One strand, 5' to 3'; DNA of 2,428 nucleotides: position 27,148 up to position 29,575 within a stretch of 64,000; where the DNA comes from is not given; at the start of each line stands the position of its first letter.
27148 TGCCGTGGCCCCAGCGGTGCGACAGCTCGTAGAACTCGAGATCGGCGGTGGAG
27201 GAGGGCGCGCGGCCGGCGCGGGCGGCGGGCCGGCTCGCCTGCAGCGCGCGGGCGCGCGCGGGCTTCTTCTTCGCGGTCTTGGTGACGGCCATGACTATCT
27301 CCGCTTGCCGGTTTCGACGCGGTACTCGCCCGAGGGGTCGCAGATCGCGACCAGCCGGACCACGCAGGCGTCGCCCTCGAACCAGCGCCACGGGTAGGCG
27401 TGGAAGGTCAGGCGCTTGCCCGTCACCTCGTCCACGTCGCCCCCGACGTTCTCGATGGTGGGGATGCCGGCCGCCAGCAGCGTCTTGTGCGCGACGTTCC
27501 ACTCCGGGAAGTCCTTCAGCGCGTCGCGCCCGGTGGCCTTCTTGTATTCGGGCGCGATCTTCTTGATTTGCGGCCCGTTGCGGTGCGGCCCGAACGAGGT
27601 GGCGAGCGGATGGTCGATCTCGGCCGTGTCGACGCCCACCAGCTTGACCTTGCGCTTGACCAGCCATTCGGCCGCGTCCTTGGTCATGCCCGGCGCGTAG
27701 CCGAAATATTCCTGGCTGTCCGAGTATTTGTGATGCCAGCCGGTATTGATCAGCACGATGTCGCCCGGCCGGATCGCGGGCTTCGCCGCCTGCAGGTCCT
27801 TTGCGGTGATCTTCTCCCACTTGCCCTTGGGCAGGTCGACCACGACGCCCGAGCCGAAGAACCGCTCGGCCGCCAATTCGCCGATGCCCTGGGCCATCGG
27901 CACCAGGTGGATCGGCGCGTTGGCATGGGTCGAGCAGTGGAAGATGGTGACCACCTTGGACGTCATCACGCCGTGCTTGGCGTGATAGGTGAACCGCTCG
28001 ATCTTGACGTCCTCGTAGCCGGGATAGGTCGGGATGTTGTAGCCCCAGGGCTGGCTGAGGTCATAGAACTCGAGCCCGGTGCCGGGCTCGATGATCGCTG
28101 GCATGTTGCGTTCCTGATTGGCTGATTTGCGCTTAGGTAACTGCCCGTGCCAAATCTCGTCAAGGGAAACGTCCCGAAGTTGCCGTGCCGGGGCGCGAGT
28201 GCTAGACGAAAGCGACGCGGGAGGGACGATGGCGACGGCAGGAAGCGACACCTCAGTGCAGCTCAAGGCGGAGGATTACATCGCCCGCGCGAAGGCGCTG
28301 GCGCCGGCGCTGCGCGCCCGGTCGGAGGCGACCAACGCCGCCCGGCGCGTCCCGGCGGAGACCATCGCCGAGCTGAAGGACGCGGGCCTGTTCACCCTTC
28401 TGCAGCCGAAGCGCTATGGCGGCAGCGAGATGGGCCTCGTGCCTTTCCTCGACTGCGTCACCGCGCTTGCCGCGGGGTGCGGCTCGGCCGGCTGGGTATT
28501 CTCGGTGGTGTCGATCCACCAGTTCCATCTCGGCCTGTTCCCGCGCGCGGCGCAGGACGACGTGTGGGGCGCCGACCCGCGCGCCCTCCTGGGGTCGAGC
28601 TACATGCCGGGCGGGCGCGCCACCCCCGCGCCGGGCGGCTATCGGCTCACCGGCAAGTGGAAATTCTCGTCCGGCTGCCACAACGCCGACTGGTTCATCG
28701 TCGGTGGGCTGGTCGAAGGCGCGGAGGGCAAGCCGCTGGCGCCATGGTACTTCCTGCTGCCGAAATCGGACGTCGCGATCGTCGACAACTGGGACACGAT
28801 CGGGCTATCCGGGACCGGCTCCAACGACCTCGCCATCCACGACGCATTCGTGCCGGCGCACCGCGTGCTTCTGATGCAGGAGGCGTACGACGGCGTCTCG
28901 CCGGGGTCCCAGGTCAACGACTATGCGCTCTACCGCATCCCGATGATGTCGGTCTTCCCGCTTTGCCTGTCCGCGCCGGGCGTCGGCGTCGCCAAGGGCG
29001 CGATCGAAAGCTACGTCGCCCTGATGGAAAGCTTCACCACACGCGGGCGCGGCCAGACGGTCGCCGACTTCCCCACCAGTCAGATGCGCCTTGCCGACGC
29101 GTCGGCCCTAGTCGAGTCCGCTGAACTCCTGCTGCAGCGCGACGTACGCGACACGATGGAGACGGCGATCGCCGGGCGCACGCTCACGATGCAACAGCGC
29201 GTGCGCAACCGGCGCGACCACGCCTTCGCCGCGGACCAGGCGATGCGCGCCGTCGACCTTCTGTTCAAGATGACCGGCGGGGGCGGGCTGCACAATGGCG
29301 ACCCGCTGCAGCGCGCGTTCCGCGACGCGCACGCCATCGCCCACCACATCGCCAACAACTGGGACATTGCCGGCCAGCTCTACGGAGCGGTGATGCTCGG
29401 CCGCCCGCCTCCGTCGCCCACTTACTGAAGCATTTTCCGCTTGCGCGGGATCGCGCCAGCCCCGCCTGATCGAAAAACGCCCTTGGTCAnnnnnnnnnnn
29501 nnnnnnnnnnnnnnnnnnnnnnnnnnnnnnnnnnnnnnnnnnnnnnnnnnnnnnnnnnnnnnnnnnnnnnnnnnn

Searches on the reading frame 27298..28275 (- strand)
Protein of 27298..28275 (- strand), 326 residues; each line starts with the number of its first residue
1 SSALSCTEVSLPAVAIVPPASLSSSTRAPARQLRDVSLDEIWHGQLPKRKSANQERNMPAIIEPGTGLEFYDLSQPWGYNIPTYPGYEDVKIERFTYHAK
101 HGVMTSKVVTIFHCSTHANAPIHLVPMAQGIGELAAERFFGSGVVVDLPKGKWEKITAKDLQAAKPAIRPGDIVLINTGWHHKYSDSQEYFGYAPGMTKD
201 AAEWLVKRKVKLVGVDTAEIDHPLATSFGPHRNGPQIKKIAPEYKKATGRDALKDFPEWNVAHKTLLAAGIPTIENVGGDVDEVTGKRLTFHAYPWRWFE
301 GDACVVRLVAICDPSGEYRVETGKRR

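Call 26: search_protein_families(library=pfam, proteins=[window:27298-28275:-], max_evalue=0.00001)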
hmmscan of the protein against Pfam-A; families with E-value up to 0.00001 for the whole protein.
window:27298-28275:- (326 aa): 1 family
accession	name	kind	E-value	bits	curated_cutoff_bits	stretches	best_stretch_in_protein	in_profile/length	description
PF04199.19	Cyclase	-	7.1e-35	120.7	23.1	1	71-222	1-142/142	Putative cyclase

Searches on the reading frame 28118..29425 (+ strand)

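Call 26: search_protein_families(library=pfam, proteins=[window:28118-29425:+], max_evalue=0.00001)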
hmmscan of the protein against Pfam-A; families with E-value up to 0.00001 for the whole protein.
window:28118-29425:+ (436 aa): 3 families
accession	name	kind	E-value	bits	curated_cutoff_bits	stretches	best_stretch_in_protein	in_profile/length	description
PF08028.16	Acyl-CoA_dh_2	-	4.9e-31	108.2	22.7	1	282-414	1-133/134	Acyl-CoA dehydrogenase, C-terminal domain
PF02771.21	Acyl-CoA_dh_N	-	7.6e-07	29.9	22.9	1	69-132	23-86/113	Acyl-CoA dehydrogenase, N-terminal domain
PF00441.29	Acyl-CoA_dh_1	-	1.9e-06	28.5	22.4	1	283-406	17-130/150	Acyl-CoA dehydrogenase, C-terminal domain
